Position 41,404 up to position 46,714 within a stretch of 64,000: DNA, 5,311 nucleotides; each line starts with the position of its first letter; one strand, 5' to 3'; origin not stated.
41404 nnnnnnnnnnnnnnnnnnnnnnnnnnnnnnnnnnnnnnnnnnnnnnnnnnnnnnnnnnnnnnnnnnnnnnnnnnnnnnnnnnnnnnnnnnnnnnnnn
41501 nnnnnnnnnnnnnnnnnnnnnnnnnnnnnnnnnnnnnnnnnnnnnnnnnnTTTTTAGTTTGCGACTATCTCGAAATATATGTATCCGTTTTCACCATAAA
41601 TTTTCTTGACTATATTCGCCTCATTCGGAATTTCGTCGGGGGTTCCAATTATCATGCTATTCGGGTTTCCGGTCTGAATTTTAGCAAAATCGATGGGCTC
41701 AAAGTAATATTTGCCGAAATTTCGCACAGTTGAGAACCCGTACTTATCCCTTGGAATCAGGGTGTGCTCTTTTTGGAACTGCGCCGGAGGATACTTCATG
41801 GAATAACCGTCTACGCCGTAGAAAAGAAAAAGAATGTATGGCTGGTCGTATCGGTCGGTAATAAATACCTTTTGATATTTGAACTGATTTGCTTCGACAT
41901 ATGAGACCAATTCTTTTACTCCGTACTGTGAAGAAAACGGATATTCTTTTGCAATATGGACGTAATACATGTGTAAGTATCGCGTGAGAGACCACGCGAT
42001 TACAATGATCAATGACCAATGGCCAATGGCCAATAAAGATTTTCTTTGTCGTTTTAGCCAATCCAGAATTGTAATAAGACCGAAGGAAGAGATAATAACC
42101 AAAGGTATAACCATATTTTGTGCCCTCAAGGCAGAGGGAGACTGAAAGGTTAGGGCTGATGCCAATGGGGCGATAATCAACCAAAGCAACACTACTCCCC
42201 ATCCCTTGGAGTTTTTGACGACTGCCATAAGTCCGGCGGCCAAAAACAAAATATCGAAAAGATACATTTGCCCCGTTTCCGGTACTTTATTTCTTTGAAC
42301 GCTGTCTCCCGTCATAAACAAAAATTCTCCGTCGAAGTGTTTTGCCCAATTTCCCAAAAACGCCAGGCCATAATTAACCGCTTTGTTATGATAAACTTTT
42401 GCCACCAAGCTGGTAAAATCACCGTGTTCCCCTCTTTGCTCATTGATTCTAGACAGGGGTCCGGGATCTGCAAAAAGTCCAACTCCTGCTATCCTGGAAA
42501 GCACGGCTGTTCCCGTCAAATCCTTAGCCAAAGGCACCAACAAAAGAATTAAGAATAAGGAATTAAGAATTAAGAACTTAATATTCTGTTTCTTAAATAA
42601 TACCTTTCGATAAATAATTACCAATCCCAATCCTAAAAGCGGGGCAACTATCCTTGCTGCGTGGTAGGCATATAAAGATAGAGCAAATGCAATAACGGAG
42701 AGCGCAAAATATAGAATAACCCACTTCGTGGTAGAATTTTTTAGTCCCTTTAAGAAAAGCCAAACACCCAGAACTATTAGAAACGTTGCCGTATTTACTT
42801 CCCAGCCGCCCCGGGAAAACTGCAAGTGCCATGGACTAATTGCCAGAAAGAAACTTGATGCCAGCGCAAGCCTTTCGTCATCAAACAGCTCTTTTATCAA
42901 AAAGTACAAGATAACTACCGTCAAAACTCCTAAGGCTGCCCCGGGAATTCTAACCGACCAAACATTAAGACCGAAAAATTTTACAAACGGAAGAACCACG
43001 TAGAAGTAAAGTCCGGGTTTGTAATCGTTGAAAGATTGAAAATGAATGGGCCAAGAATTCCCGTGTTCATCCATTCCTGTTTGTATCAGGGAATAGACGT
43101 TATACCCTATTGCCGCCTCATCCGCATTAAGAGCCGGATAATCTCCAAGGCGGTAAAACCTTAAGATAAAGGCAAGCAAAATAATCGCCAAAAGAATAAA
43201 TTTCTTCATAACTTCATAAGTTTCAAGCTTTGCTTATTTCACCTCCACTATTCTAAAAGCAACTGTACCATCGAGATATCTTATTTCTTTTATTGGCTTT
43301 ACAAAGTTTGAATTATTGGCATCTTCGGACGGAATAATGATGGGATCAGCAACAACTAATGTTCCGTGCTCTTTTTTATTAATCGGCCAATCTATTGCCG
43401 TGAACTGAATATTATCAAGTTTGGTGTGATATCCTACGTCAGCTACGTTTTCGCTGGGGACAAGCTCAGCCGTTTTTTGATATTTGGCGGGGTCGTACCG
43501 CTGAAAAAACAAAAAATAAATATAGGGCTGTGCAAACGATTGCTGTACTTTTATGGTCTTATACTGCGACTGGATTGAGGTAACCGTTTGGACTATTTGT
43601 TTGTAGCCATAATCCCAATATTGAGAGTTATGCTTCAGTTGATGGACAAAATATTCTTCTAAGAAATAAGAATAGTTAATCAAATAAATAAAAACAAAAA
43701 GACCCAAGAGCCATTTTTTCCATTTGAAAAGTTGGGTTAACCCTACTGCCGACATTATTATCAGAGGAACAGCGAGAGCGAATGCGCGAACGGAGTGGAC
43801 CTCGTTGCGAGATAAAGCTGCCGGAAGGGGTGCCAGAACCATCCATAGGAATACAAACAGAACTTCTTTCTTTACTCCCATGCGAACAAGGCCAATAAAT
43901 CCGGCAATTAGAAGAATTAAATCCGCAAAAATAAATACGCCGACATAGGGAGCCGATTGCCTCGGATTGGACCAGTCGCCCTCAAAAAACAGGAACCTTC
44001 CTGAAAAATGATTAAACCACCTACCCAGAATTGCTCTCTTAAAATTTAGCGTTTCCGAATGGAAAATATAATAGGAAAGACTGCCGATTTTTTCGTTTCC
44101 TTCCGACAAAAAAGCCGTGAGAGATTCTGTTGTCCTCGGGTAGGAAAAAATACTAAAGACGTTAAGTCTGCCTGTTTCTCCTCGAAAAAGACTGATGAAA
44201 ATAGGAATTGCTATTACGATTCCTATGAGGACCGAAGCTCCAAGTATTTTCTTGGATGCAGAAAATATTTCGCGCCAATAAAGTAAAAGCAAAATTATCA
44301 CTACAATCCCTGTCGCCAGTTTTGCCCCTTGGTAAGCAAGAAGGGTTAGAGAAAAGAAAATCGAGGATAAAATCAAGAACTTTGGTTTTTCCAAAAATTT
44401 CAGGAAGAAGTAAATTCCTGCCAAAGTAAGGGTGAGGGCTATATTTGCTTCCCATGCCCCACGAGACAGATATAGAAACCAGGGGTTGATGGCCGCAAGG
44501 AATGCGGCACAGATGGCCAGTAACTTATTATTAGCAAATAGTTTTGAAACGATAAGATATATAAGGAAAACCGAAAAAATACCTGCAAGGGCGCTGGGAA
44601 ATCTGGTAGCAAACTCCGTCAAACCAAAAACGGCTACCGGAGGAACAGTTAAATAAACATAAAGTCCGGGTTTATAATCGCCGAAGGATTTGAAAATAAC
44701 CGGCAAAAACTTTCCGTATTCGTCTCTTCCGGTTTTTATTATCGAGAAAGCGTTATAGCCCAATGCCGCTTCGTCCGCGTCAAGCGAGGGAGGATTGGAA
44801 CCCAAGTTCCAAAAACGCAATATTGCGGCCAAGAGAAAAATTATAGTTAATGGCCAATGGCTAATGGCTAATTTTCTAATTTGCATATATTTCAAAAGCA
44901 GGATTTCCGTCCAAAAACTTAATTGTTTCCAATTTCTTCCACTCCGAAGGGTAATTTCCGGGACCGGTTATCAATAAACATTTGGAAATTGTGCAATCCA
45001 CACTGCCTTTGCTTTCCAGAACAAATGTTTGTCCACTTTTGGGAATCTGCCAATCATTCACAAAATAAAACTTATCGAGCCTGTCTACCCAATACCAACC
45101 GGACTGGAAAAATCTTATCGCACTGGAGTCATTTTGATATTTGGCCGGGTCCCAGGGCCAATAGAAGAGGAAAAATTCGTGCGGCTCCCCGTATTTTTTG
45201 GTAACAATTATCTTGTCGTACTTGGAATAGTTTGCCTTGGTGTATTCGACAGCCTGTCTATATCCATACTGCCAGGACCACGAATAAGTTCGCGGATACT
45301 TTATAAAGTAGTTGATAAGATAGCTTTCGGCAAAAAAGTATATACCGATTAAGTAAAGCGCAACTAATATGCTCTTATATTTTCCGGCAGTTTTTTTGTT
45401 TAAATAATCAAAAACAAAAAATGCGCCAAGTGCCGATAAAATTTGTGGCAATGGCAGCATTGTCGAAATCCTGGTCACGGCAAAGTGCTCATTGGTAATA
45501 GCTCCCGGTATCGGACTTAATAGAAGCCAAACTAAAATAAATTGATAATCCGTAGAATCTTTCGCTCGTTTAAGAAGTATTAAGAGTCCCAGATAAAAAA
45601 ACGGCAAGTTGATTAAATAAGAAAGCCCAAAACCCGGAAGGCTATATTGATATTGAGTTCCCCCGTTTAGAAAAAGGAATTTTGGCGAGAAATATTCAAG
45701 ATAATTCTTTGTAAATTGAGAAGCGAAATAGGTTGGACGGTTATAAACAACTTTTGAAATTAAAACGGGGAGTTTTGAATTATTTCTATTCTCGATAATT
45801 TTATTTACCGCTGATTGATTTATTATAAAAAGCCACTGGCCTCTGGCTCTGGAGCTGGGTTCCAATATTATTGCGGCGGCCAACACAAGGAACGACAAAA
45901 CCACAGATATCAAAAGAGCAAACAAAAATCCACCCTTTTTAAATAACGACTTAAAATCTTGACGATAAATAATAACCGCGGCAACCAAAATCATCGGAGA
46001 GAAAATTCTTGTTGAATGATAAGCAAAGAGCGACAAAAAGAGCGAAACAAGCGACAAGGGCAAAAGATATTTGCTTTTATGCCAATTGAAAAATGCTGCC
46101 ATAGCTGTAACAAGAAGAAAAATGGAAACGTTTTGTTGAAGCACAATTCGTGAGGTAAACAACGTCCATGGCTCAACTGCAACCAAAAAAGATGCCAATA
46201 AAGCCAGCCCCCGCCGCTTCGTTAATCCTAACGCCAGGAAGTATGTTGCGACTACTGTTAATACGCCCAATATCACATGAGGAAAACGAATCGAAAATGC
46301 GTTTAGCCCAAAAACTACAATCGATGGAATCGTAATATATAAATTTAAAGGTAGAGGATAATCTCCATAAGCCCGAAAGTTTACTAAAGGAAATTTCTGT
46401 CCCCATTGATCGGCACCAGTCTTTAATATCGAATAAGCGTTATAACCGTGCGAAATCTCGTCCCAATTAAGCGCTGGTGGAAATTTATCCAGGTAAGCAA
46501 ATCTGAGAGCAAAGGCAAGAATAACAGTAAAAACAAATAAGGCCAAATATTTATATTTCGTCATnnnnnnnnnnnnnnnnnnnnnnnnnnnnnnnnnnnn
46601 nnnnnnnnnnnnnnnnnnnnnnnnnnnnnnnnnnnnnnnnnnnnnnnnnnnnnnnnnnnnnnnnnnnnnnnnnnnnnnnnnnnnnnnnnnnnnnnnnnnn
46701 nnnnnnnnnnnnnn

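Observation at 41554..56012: Tandem, translationally coupled array of seven polytopic GT-C glycosyltransferases (five ArnT/PMT paralogs plus two of a second family) with a downstream polyprenyl-P sugar synthase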

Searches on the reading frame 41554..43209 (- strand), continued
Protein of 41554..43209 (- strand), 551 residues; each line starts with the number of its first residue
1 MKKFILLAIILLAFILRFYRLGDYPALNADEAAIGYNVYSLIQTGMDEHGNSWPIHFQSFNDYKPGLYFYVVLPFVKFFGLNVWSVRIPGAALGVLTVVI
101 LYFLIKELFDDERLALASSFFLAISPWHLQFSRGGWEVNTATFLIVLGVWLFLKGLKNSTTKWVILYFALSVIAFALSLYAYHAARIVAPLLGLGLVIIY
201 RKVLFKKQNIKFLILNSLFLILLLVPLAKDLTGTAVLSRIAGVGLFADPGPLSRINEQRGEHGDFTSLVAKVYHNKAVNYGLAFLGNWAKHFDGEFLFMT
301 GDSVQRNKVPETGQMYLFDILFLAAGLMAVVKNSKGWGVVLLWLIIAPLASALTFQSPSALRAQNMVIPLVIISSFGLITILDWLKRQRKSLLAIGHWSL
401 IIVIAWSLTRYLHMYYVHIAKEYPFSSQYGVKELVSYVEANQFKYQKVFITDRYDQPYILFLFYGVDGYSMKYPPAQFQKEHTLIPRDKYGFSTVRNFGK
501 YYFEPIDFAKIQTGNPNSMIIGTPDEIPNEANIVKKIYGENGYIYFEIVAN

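Call 35: predict_structure(alignment_id=A3)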
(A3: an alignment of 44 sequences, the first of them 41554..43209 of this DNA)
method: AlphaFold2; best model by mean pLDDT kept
length: 551 residues; sequences in the alignment: 44
mean_pLDDT: 86.2   pTM: 0.89
mean pLDDT of the five models: 86.2, 85.4, 84.2, 82.3, 81.5
residues with pLDDT >= 90: 285; 70-90: 202; 50-70: 58; < 50: 6
segments of 3 or more residues with pLDDT < 50: 467-470
pLDDT, mean of each block of 10 residues (from residue 1): 95 93 79 89 89 63 72 93 90 96 97 98 88 74 97 92 90 93 88 95 85 83 80 60 68 83 89 89 91 89 65 86 97 94 94 74 87 97 93 92 93 81 60 89 94 84 65 83 77 84 94 96 93 90 89 93
secondary structure, 60 per line:
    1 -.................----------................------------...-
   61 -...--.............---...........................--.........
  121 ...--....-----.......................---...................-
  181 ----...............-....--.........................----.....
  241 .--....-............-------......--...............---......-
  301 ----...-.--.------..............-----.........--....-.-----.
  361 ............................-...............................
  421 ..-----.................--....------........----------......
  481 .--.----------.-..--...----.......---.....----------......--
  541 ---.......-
elements in order: H2-18 H29-44 E57-59 E62-64 H67-79 H83-109 H112-123 H126-129 H135-157 H161-179 H185-199 H201-204 H207-231 H236-241 H249-260 H268-273 H276-290 H294-299 H319-332 H338-346 H349-352 H360-388 H390-422 H428-444 E447-450 H457-464 H475-481 E501-503 H508-514 E518-522 E533-538 E544-550

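Call 37: fold_search(model_id=the predicted structure, library=pdb)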
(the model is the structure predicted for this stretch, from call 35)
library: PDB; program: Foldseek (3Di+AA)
matches with E <= 10: 291; with E <= 0.001: 25
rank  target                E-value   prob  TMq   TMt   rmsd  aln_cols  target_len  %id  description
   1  8b6l_I                7.6e-08  1.00  0.50  0.41  12.7       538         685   13  Subtomogram average of the human Sec61-TRAP-OSTA-translocon (released 2022-12-07)
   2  8agc_A                1.1e-07  1.00  0.48  0.40  15.1       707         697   14  Structure of yeast oligosaccharylransferase complex with lipid-linked oligosaccharide and non-acceptor peptide bound (released 2022-12-07)
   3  3wak                  2.6e-07  1.00  0.48  0.32  12.0       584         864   16  Crystal structure of the Archaeoglobus fulgidus oligosaccharyltransferase (O29867_ARCFU) in the apo form (released 2013-10-30)
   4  6s7o_A                3.1e-07  1.00  0.49  0.43  15.4       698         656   12  Cryo-EM structure of human oligosaccharyltransferase complex OST-A (released 2019-12-18)
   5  6ftg_5                3.5e-07  1.00  0.50  0.44  12.6       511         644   15  Subtomogram average of OST-containing ribosome-translocon complexes from canine rough microsomal membranes (released 2018-03-21)
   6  8age_A                4.8e-07  1.00  0.45  0.40  16.4       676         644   12  Structure of yeast oligosaccharylransferase complex with acceptor peptide bound (released 2022-12-07)
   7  7e9s_A                5.9e-07  1.00  0.51  0.34  11.9       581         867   16  Archaeal oligosaccharyltransferase AglB from Archaeoglobus fulgidus in complex with an inhibitory peptide and a dolich (released 2021-09-08)
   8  3waj                  7.7e-07  1.00  0.50  0.36  12.2       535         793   16  Crystal structure of the Archaeoglobus fulgidus oligosaccharyltransferase (O29867_ARCFU) complex with Zn and sulfate (released 2013-10-30)
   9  8pn9_A                8.4e-07  1.00  0.48  0.41  12.6       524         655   14  Structure of human oligosaccharyltransferase OST-A complex bound to NGI-1 (released 2024-05-08)
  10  6ezn_F                8.4e-07  1.00  0.49  0.43  14.1       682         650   12  Cryo-EM structure of the yeast oligosaccharyltransferase (OST) complex (released 2018-01-17)
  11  6s7t_A                1.1e-06  1.00  0.51  0.41  12.1       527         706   12  Cryo-EM structure of human oligosaccharyltransferase complex OST-B (released 2019-12-18)
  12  6gxc_A                2.5e-06  1.00  0.48  0.39  14.6       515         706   11  Bacterial oligosaccharyltransferase PglB in complex with an inhibitory peptide and a reactive lipid-linked oligosaccha (released 2018-11-14)
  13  8agb_A                3.1e-06  1.00  0.45  0.40  14.9       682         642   12  Structure of yeast oligosaccharylransferase complex with lipid-linked oligosaccharide bound (released 2022-12-07)
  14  5ogl_A                4.3e-06  1.00  0.48  0.39  14.5       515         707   12  Structure of bacterial oligosaccharyltransferase PglB in complex with an acceptor peptide and an lipid-linked oligosac (released 2017-10-25)
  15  6c26_A                4.3e-06  1.00  0.45  0.39  14.4       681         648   13  The Cryo-EM structure of a eukaryotic oligosaccharyl transferase complex (released 2018-01-31)
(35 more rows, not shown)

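Call 43: find_related_loci(query=A3, collection=genome_contigs, flank=10000)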
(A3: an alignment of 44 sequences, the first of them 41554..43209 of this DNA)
Query A3 (551 aa) in genome_contigs; peptide patterns used: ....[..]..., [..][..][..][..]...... (x = any residue, [..] = any of these).
598 stretches matched a pattern (row limit reached: there are more); 545 encode a relative of the query (tblastn E <= 1e-3); the best 80 are kept; 80 distinct loci.
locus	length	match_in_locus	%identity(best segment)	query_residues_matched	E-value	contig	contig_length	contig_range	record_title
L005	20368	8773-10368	64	1-551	0e+0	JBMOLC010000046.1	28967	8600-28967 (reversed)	MAG: Patescibacteria group bacterium isolate Betzabe_MAG014 MAG014_46, whole genome shotgun sequence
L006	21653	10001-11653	64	2-551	0e+0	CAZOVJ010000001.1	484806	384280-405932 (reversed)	MAG TPA_asm: uncultured Gammaproteobacteria bacterium isolate SRP068000_co4_46 genome assembly, contig: NODE_3_length_48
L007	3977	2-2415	62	1-551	0e+0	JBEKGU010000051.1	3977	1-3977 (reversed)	MAG: Candidatus Microgenomates bacterium isolate SPRUCE 260 SPRUCE_260_51, whole genome shotgun sequence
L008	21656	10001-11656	63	3-551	0e+0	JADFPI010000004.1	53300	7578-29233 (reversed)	MAG: Patescibacteria group bacterium isolate B72T1L10 B72T1L10_NODE492, whole genome shotgun sequence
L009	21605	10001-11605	62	5-551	0e+0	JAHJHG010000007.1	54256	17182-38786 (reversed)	MAG: Patescibacteria group bacterium isolate Modern_marine_planktonic.mb.16 Modern_marine_plan.mb.16_k141_695771, whole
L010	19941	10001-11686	62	4-551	0e+0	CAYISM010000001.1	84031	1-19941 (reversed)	MAG TPA_asm: uncultured Gammaproteobacteria bacterium isolate ERP119705_co3_788 genome assembly, contig: NODE_170_length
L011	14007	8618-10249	63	1-551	0e+0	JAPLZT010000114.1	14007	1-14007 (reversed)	MAG: Candidatus Woesebacteria bacterium isolate LacPavin_0920_WC90_MAG_37_8 LacPavin_0920_WC90_scaffold_2130171, whole g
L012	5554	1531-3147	60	1-551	0e+0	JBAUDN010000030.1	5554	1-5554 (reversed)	MAG: Microgenomates group bacterium isolate MFD13099_ilm_asm_bin3 k127_248287, whole genome shotgun sequence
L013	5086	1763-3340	64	13-551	0e+0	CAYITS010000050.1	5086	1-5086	MAG TPA_asm: uncultured Gammaproteobacteria bacterium isolate ERP119705_co3_637 genome assembly, contig: NODE_22344_leng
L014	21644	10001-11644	61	17-551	0e+0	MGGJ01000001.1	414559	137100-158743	MAG: Candidatus Woesebacteria bacterium RIFCSPHIGHO2_01_FULL_39_32 rifcsphigho2_01_scaffold_107, whole genome shotgun se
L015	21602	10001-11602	63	17-551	0e+0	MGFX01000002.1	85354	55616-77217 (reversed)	MAG: Candidatus Woesebacteria bacterium RBG_16_42_24 RBG_16_scaffold_14, whole genome shotgun sequence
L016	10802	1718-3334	62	1-551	0e+0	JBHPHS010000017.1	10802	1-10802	Patescibacteria group bacterium isolate SAG AM-312-A20 AM-312-A20_NODE_17, whole genome shotgun sequence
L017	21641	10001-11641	61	2-551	0e+0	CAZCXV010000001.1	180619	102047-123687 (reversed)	MAG TPA_asm: uncultured Gammaproteobacteria bacterium isolate SRP062349_co2_267 genome assembly, contig: NODE_32_length_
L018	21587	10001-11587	61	17-551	0e+0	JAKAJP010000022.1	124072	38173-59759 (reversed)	MAG: bacterium isolate WY4.bin110 NODE_142_length_124072_cov_1.955061, whole genome shotgun sequence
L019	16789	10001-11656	62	1-551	0e+0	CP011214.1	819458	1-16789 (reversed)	MAG: Candidatus Woesebacteria bacterium GW2011_GWF1_31_35 chromosome, complete genome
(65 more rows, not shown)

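Call 75: search_protein_representatives(alignment_id=A1)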
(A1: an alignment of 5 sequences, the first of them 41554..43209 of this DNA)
Query: 5 sequences, 547 profile positions. Proteins with E-value up to 0.001 (for the whole library): 35566; up to 1e-10: 14769; up to 1e-30: 6116. The best 150 are listed.
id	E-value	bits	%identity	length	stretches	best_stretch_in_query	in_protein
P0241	3.3e-170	583.9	-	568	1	7-546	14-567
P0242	1.2e-169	582.1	-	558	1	2-544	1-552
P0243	4.1e-163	560.5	-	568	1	8-546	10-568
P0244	1.3e-161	555.5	-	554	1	4-546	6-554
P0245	1.4e-160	552.1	-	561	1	3-545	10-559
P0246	1.7e-160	551.9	-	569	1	3-546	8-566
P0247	1.8e-158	545.2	-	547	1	1-546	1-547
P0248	3.5e-156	537.6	-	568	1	7-545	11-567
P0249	5.2e-152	523.8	-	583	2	115-544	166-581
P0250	4.2e-151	520.8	-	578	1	3-546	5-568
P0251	5.0e-151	520.6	-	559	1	6-545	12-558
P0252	2.0e-149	515.3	-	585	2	157-543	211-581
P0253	3.9e-149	514.3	-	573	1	4-545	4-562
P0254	4.2e-149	514.3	-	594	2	114-545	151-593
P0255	5.9e-149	513.8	-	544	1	2-544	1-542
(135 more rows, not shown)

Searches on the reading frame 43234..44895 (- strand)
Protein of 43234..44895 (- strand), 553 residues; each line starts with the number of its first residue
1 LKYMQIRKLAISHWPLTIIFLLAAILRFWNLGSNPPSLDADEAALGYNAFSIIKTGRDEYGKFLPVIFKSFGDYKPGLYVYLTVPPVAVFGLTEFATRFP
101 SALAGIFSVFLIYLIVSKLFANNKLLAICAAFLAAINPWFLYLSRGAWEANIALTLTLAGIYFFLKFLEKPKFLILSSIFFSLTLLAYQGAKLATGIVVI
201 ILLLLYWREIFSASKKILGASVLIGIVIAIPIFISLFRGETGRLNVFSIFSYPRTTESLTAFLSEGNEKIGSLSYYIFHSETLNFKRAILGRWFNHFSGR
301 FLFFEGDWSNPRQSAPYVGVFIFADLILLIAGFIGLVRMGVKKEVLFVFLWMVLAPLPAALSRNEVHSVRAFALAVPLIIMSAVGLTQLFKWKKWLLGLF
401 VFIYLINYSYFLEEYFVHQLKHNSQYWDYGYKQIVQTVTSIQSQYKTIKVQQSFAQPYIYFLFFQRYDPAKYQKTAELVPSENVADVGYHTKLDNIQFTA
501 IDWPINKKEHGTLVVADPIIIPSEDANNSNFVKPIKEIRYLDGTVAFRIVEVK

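Call 4: search_protein_families(library=pfam, proteins=[window:43234-44895:-], max_evalue=0.01)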
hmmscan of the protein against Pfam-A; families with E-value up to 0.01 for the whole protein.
window:43234-44895:- (553 aa): 1 family
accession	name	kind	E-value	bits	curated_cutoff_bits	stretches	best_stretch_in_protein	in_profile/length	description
PF13231.12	PMT_2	-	3.3e-10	40.8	26.1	1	87-229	14-155/160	Dolichyl-phosphate-mannose-protein mannosyltransferase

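Call 5: search_protein_families(library=ncbifam, proteins=[window:43234-44895:-], max_evalue=0.01)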
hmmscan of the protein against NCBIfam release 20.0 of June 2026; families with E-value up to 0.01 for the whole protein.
window:43234-44895:- (553 aa): 1 family
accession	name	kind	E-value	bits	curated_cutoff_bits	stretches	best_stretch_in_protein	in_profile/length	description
TIGR03663.1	TIGR03663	subfamily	4.2e-12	45.8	126.25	1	16-234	4-220/435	flippase activity-associated protein Agl23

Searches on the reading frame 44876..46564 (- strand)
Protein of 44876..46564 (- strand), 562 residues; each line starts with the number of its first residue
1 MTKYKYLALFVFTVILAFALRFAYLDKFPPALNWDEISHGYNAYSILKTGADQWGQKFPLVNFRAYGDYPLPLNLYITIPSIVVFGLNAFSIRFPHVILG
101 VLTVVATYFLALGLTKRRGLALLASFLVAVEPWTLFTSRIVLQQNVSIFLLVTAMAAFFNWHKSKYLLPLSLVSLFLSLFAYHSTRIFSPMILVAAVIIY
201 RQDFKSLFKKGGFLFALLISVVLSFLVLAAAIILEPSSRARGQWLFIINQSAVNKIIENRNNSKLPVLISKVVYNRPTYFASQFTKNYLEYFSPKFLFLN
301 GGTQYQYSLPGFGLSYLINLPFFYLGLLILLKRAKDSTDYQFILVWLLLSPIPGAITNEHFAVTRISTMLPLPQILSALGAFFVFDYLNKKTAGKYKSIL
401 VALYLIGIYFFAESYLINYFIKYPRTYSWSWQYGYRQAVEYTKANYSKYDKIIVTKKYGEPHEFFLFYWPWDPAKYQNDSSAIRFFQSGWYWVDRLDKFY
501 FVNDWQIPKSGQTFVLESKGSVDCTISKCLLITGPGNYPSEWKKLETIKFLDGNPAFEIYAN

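Call 4: search_protein_families(library=pfam, proteins=[window:44876-46564:-], max_evalue=0.01)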
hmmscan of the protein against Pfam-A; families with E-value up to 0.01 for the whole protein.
window:44876-46564:- (562 aa): 2 families
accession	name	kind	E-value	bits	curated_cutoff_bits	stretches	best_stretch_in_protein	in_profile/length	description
PF02366.24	PMT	-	6.3e-08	32.9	22.7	1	65-211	58-212/245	Dolichyl-phosphate-mannose-protein mannosyltransferase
PF13231.12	PMT_2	-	0.0024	18.5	26.1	1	72-222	4-157/160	Dolichyl-phosphate-mannose-protein mannosyltransferase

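Call 5: search_protein_families(library=ncbifam, proteins=[window:44876-46564:-], max_evalue=0.01)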
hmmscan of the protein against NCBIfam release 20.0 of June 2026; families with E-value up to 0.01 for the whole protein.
window:44876-46564:- (562 aa): 0 families
